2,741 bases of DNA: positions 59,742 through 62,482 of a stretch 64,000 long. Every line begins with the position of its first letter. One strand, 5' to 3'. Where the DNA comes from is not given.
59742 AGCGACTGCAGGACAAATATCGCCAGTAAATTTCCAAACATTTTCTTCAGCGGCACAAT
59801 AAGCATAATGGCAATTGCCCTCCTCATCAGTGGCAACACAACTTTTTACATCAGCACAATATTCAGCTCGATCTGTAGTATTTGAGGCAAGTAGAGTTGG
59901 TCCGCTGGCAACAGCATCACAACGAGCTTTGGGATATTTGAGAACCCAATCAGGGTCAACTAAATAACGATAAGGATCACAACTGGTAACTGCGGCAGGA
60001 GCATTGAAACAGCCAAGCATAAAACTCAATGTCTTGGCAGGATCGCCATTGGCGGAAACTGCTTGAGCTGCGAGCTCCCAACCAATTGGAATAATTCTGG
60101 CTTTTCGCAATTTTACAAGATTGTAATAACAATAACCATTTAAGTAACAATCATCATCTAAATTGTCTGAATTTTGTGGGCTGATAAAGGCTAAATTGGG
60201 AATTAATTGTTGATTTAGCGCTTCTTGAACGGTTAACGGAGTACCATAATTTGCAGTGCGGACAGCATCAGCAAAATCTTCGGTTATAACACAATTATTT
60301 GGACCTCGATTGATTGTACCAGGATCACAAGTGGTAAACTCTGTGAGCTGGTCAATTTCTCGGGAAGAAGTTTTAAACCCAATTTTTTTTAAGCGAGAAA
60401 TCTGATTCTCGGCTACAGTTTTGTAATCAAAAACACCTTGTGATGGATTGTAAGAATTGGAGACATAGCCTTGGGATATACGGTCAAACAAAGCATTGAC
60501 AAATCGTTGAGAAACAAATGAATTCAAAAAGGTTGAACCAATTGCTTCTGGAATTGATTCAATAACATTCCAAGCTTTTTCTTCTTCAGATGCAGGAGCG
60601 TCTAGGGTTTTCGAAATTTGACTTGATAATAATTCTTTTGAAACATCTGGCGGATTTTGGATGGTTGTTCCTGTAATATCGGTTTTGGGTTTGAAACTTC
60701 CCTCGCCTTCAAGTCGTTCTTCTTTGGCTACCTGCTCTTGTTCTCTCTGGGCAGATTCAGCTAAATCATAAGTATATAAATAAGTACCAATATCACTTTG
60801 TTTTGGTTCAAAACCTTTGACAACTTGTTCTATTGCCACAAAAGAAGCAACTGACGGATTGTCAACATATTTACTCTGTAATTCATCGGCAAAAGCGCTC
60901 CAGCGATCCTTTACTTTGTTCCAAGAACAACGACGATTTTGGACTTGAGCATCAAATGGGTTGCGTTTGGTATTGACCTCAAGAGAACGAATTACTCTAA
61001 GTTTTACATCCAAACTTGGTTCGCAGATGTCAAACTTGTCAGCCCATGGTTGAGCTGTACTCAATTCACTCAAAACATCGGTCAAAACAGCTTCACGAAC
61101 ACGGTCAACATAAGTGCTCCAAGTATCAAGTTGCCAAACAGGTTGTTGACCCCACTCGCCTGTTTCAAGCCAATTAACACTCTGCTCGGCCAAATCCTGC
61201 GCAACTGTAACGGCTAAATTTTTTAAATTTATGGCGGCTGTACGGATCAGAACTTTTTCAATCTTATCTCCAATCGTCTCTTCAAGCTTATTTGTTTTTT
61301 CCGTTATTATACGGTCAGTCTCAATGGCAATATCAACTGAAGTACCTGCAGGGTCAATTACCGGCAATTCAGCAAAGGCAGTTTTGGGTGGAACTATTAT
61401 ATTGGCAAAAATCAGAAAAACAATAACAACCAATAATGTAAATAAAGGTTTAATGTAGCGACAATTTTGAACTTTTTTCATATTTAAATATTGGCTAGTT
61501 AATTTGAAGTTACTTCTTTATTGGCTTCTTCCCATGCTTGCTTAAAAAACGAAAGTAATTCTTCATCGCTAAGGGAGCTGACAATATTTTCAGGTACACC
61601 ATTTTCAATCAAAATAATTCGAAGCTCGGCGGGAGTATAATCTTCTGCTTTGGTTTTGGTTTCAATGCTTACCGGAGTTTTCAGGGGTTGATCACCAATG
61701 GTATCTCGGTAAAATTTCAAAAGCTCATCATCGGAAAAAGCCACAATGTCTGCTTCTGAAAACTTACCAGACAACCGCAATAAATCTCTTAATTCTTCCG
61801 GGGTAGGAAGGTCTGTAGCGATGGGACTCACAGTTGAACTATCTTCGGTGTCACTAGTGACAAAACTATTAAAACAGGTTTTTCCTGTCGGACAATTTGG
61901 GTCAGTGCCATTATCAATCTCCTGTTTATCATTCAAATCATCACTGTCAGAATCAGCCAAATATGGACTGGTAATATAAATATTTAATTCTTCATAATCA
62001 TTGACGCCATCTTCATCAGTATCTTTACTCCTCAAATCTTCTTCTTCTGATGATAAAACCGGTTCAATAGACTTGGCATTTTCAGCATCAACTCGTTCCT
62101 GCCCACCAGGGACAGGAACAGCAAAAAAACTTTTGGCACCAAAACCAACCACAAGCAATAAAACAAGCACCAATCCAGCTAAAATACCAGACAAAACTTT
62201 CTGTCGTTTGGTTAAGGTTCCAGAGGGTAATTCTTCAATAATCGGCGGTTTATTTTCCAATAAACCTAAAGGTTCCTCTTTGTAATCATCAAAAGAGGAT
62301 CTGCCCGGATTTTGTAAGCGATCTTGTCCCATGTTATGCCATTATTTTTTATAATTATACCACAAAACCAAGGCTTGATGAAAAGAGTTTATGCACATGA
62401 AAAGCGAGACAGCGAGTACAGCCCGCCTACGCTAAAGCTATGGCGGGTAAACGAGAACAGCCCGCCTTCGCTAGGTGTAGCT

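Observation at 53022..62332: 2819-aa Cys-rich giant secreted protein coupled to a Ca-binding (TSP3-like) membrane protein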

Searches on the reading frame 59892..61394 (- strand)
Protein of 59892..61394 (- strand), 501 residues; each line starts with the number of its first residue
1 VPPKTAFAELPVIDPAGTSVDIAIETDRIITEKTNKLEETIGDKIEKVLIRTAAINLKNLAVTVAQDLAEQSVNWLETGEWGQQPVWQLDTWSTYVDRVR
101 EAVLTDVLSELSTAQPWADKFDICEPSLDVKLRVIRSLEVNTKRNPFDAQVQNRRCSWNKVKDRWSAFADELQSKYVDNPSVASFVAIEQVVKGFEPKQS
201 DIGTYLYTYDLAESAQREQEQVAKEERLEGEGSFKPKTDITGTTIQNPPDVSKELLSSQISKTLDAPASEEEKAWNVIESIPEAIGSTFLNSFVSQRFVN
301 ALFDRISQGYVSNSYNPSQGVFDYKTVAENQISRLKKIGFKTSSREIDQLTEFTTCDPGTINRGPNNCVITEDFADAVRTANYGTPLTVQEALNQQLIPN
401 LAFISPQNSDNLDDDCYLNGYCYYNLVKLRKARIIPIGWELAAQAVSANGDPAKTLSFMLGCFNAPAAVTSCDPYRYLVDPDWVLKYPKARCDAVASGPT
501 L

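Call 32: predict_structure(alignment_id=A1)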
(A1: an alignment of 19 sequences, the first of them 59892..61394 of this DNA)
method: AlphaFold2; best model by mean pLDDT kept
length: 501 residues; sequences in the alignment: 19
mean_pLDDT: 54.2   pTM: 0.35
mean pLDDT of the five models: 54.2, 53.4, 50.5, 50.0, 48.3
residues with pLDDT >= 90: 53; 70-90: 73; 50-70: 74; < 50: 301
segments of 3 or more residues with pLDDT < 50: 1-23, 25-162, 194-197, 199-209, 229-344, 493-501
pLDDT, mean of each block of 10 residues (from residue 1): 31 36 45 44 43 43 45 42 39 46 48 43 40 34 34 40 53 63 55 48 46 56 56 35 32 42 38 34 32 39 42 35 40 34 55 72 71 87 84 91 89 86 92 91 79 84 84 88 82 43 31
secondary structure, 60 per line:
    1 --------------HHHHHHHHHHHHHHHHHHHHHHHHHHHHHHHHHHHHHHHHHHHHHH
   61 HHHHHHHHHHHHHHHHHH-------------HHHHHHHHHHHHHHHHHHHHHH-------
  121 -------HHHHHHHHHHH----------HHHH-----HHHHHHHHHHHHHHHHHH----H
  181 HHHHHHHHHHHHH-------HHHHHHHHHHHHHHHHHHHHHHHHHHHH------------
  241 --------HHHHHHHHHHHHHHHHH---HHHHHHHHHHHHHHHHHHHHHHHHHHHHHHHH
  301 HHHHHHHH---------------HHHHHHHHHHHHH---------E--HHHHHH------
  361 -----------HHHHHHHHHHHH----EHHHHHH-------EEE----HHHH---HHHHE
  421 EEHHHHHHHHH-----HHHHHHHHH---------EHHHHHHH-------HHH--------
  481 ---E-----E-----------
elements in order: H15-78 H92-113 H128-138 H149-152 H158-175 H180-193 H201-228 H249-265 H269-308 H324-336 H349-354 H372-383 H389-394 E402-404 H409-412 H416-419 E420-422 H423-431 H437-445 H456-462

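Call 34: search_protein_representatives(alignment_id=A1)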
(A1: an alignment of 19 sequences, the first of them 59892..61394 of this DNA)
Query: 19 sequences, 495 profile positions. Proteins with E-value up to 0.001 (for the whole library): 1685; up to 1e-10: 1303; up to 1e-30: 1124. The best 150 are listed.
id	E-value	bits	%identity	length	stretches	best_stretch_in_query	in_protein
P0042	1.0e-172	592.1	-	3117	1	5-494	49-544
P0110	3.0e-166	570.7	-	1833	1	2-494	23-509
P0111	5.6e-166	569.9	-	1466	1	14-494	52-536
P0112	6.3e-166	569.7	-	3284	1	14-494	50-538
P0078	8.8e-165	565.9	-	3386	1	5-494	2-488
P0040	4.3e-162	557.0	-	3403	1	15-494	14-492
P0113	5.7e-162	556.6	-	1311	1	3-495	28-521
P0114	2.3e-160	551.3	-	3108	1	16-495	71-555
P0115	9.3e-160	549.3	-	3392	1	14-494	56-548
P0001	1.7e-159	548.5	-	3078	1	5-495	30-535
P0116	1.8e-159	548.4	-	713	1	15-494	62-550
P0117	3.3e-159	547.5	-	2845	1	3-495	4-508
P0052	3.6e-159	547.4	-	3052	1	29-495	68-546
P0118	7.7e-159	546.3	-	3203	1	14-494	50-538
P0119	1.0e-158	545.9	-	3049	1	14-495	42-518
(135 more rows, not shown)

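Call 35: fold_search(model_id=the predicted structure, library=pdb)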
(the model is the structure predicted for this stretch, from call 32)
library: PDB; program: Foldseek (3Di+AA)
matches with E <= 10: 1; with E <= 0.001: 0
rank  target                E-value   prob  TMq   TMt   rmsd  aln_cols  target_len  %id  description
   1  9y6s_9a               8.3e+00  0.01  0.08  0.04  38.6       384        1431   12  96-nm repeat of the Leishmania tarentolae doublet microtubule (released 2025-12-17)

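Call 53: find_related_loci(query=A1, collection=genome_contigs, flank=10000)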
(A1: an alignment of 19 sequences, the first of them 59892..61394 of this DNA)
Query A1 (501 aa) in genome_contigs; peptide patterns used: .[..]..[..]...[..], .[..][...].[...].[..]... (x = any residue, [..] = any of these).
600 stretches matched a pattern (row limit reached: there are more); 580 encode a relative of the query (tblastn E <= 1e-3); the best 80 are kept; 80 distinct loci.
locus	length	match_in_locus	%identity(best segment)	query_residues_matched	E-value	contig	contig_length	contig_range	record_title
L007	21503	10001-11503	54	8-501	0e+0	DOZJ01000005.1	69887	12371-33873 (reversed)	MAG TPA_asm: Candidatus Falkowbacteria bacterium isolate UBA11705 contig_1702, whole genome shotgun sequence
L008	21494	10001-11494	35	3-501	2e-92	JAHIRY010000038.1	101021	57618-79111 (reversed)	MAG: Patescibacteria group bacterium isolate MM_PC_MetaG.mb.147 MM_PC_MetaG.mb.147_k141_1514646, whole genome shotgun se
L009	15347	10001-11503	34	3-501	9e-83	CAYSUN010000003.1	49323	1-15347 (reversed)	MAG TPA_asm: uncultured Gammaproteobacteria bacterium isolate SRP178699_co2_536 genome assembly, contig: NODE_206_length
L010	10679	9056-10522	34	14-501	9e-78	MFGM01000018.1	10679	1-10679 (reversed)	MAG: Candidatus Falkowbacteria bacterium RIFOXYC2_FULL_48_21 rifoxyc2_full_scaffold_1743, whole genome shotgun sequence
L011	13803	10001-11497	31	3-501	8e-71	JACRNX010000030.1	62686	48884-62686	MAG: Candidatus Falkowbacteria bacterium isolate NC_groundwater_1946_Pr3_S-0.2um_44_7 scaffold_321908, whole genome shot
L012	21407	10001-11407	32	39-498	6e-51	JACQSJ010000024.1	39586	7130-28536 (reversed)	MAG: Candidatus Uhrbacteria bacterium isolate NC_groundwater_1382_Ag_S-0.2um_56_31 S_p2_S4_coassembly_k141_1429461, whol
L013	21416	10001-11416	29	3-501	2e-49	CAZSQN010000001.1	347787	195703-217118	MAG TPA_asm: uncultured Gammaproteobacteria bacterium isolate binchicken_co125_790 genome assembly, contig: NODE_42_leng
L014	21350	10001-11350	30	47-501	7e-49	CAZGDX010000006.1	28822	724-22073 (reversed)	MAG TPA_asm: uncultured Gammaproteobacteria bacterium isolate binchicken_co274_39 genome assembly, contig: NODE_4170_len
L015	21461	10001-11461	30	1-501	4e-49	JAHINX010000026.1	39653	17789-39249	MAG: Patescibacteria group bacterium isolate KR13_S3.mb.1 KR13_S3.mb.1_k141_295753, whole genome shotgun sequence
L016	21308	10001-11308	29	64-501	2e-48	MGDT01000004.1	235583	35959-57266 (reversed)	MAG: Candidatus Uhrbacteria bacterium RIFCSPHIGHO2_01_FULL_63_20 rifcsphigho2_01_scaffold_334, whole genome shotgun sequ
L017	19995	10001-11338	31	47-501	6e-48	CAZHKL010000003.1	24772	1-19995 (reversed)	MAG TPA_asm: uncultured Gammaproteobacteria bacterium isolate SRP090828_co1_129 genome assembly, contig: NODE_309_length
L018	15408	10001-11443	30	19-498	8e-48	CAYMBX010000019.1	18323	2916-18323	MAG TPA_asm: uncultured Gammaproteobacteria bacterium isolate SRP093185_co1_85 genome assembly, contig: NODE_1938_length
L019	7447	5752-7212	29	3-501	4e-46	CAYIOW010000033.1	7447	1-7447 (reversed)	MAG TPA_asm: uncultured Gammaproteobacteria bacterium isolate ERP119705_co25_566 genome assembly, contig: NODE_10743_len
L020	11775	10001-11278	30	66-501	7e-46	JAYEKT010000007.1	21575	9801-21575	MAG: Patescibacteria group bacterium isolate MAG130 MAG130_7, whole genome shotgun sequence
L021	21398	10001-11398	30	39-498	1e-45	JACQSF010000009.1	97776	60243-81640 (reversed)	MAG: Candidatus Uhrbacteria bacterium isolate NC_groundwater_1378_Ag_S-0.2um_51_101 S_p2_S4_coassembly_k141_780934, whol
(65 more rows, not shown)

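Call 74: search_solved_structures(query=A1, max_evalue=5)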
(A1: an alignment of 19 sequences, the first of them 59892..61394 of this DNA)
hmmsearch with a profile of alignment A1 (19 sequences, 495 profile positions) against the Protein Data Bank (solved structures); distinct sequences matched with E-value up to 5: 31.
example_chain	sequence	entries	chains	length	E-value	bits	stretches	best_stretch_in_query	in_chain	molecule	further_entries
5m35_A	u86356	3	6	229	0.063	15.5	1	69-181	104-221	14-3-3 protein zeta/delta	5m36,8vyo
2o02_A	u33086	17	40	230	0.064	15.5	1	69-181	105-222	14-3-3 protein zeta/delta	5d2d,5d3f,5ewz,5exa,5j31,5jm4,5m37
5nas_A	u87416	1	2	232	0.065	15.4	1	70-181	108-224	14-3-3 protein zeta/delta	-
6u2h_A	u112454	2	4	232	0.065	15.4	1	70-181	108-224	14-3-3 protein zeta/delta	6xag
6eww_A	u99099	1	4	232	0.066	15.4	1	69-181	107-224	14-3-3 protein zeta/delta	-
6ejl_A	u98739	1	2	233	0.067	15.4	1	69-181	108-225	14-3-3 protein zeta/delta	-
4fj3_A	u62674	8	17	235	0.067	15.4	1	69-180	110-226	14-3-3 protein zeta/delta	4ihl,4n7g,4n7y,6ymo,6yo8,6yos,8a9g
7q16_A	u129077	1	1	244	0.068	15.4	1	68-180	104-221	14-3-3 protein zeta/delta,Bcl2-associated agonist of cell death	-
8we2_A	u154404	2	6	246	0.07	15.3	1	69-180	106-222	14-3-3 protein zeta/delta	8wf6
1a37_A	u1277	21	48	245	0.07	15.3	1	69-180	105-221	14-3-3 PROTEIN ZETA | 14-3-3 ZETA ISOFORM | 14-3-3 PROTEIN ZETA/DELTA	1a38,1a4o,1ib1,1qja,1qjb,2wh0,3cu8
4wrq_A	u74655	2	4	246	0.07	15.3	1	69-180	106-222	14-3-3 protein zeta/delta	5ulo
8vys_B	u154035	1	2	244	0.072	15.3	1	69-180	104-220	14-3-3 protein zeta/delta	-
3rdh_A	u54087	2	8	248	0.073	15.3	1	69-181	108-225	14-3-3 protein zeta/delta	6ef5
9fum_A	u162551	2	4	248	0.073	15.3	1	69-181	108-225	14-3-3 protein zeta/delta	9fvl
6zfd_A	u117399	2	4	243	0.074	15.3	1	69-180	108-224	14-3-3 protein zeta/delta,Protein E6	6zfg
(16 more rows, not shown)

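Call 92: search_protein_families(library=pfam, alignment_id=A1, max_evalue=1)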
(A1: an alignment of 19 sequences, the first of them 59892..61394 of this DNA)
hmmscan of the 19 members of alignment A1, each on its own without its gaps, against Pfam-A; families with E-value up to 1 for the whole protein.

A. member 1, window:59892-61394:- (501 aa): 1 family
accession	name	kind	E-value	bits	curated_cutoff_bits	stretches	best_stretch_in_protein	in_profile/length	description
PF00790.25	VHS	-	0.043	14.1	29.8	1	249-313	41-102/141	VHS domain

B. families by the number of members that match (of 19 scanned): 11 families
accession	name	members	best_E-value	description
PF13605.11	DUF4141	2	0.0086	Domain of unknown function (DUF4141)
PF00790.25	VHS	2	0.0093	VHS domain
PF00681.25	Plectin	1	0.011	Plectin repeat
PF15511.12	CENP-T_C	1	0.04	Centromere kinetochore component CENP-T histone fold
PF08811.16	DUF1800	1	0.061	Protein of unknown function (DUF1800)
PF04841.19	Vps16_N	1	0.062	Vps16, N-terminal region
PF20665.3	Zw10_middle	1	0.066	Centromere/kinetochore protein zw10, middle domain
PF05698.19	Trigger_C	1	0.078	Bacterial trigger factor protein (TF) C-terminus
PF25411.1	DUF7888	1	0.095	Domain of unknown function (DUF7888)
PF15203.11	TMEM95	1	0.27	TMEM95 family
PF00534.26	Glycos_transf_1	1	0.29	Glycosyl transferases group 1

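Call 102: fold_search(model_id=the predicted structure, library=viral)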
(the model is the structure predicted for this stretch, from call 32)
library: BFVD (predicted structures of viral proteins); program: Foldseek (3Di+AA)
matches with E <= 10: 19; with E <= 0.001: 0
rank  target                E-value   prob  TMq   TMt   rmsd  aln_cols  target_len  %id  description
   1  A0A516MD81            2.1e+00  0.02  0.07  0.06  28.7       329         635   11  (no name in the UniProt tables at hand)
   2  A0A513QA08            2.2e+00  0.05  0.10  0.14  26.9       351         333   14  Polyprotein 1a (Fragment) [Porcine torovirus]
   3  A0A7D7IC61            2.2e+00  0.02  0.08  0.07  35.0       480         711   15  (no name in the UniProt tables at hand)
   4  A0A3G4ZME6            3.8e+00  0.02  0.06  0.04  22.8       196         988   11  Uncharacterized protein [Terrestrivirus sp.]
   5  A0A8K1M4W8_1          4.2e+00  0.02  0.08  0.05  29.3       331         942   12  SF3 helicase domain-containing protein [Red panda picorna-like virus]
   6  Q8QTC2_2              4.2e+00  0.01  0.08  0.04  30.4       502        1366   14  WSSV399 [White spot syndrome virus]
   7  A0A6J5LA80            4.5e+00  0.07  0.08  0.16  20.1       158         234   14  Uncharacterized protein [uncultured Caudovirales phage]
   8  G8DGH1                5.3e+00  0.01  0.08  0.07  37.7       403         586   13  (no name in the UniProt tables at hand)
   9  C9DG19                6.2e+00  0.02  0.08  0.13  27.4       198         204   16  Gp16 terminase DNA packaging enzyme small subunit [Delftia phage PhiW-14]
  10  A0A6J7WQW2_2          6.9e+00  0.01  0.10  0.06  32.9       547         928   12  Uncharacterized protein [uncultured Caudovirales phage]
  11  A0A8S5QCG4            7.2e+00  0.01  0.07  0.08  43.8       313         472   14  STRUCTURAL MAINTENANCE OF CHROMOSOMES PROTEIN [Siphoviridae sp. ctqBH20]
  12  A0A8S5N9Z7            8.1e+00  0.02  0.11  0.16  28.3       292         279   12  Uncharacterized protein [Myoviridae sp. ctx322]
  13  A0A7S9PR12            8.1e+00  0.01  0.10  0.09  38.6       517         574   14  Membrane protein [Jingmen tick virus]
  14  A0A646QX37            8.5e+00  0.02  0.11  0.10  32.4       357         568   13  (no name in the UniProt tables at hand)
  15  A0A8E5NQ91            8.5e+00  0.01  0.08  0.10  26.9       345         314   15  (no name in the UniProt tables at hand)
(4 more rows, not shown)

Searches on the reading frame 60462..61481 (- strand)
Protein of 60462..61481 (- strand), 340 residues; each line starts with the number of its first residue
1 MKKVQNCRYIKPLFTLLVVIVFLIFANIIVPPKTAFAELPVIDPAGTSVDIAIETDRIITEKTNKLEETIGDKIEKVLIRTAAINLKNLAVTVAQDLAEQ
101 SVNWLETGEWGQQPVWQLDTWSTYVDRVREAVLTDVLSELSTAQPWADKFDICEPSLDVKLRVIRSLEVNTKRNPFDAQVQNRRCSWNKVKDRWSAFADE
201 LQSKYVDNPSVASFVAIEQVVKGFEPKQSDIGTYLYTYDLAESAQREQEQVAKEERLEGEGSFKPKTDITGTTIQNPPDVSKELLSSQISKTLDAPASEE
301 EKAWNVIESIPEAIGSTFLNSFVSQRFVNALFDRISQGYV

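Call 97: search_protein_families(library=pfam, proteins=[window:60462-61481:-], max_evalue=5)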
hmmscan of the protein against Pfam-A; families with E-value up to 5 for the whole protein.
window:60462-61481:- (340 aa): 1 family
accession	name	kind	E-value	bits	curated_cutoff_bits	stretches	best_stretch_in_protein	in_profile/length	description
PF00790.25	VHS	-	0.092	13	29.8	1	278-337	41-97/141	VHS domain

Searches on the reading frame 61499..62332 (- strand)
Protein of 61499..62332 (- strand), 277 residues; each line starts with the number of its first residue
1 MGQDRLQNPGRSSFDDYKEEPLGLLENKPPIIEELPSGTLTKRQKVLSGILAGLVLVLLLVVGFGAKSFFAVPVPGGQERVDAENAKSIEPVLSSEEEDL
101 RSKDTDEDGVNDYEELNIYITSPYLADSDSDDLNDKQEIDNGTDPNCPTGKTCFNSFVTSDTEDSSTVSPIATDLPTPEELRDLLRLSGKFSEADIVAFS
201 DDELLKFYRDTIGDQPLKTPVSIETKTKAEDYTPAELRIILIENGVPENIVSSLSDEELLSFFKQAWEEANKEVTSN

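Call 6: search_protein_families(library=pfam, proteins=[window:61499-62332:-], max_evalue=1)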
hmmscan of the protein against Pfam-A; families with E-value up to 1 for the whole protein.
window:61499-62332:- (277 aa): 1 family
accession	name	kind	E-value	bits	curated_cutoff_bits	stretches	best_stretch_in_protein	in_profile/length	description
PF18884.5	TSP3_bac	-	0.00078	19.7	25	2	104-118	1-15/22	Bacterial TSP3 repeat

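Call 24: search_protein_families(library=ncbifam, proteins=[window:61499-62332:-], max_evalue=1)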
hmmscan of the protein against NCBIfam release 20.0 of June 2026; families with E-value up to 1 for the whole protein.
window:61499-62332:- (277 aa): 2 families
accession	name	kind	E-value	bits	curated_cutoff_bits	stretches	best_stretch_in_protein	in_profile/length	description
NF033765.2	gliding_CglD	equivalog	0.0027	15.6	400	1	83-142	186-244/1124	adventurous gliding motility lipoprotein CglD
NF047639.1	throspo3_MtsD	equivalog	0.027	12.6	800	1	90-139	378-428/651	cell-cell cohesion protein MtsD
